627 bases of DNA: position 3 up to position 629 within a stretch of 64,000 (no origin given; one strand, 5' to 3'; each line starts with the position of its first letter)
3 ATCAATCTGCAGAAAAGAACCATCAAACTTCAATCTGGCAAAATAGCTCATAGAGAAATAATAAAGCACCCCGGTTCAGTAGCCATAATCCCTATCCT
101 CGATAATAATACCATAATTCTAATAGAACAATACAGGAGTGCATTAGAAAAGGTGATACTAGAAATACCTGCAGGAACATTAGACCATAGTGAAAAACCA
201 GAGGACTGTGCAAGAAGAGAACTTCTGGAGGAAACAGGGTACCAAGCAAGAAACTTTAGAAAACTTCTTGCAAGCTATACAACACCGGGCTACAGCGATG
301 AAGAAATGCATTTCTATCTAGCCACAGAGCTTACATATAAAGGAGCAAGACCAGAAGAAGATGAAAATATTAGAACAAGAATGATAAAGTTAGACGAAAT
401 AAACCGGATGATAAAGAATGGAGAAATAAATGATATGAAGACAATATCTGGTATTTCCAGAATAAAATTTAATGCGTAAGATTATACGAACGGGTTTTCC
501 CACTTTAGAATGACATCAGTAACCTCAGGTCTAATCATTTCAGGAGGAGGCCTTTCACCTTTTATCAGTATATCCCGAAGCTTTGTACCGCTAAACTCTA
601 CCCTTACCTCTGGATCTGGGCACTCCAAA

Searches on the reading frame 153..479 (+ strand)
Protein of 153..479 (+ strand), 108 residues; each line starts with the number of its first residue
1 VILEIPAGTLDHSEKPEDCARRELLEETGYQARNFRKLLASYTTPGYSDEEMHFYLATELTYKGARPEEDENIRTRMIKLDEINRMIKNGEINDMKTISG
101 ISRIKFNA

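Call 53: search_protein_families(library=pfam, proteins=[window:153-479:+], max_evalue=0.0001)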
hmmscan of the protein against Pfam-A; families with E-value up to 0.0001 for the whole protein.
window:153-479:+ (108 aa): 1 family
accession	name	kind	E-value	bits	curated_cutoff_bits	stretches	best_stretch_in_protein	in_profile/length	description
PF00293.34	NUDIX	-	3.2e-14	53.5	21.1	1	4-89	32-122/134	NUDIX domain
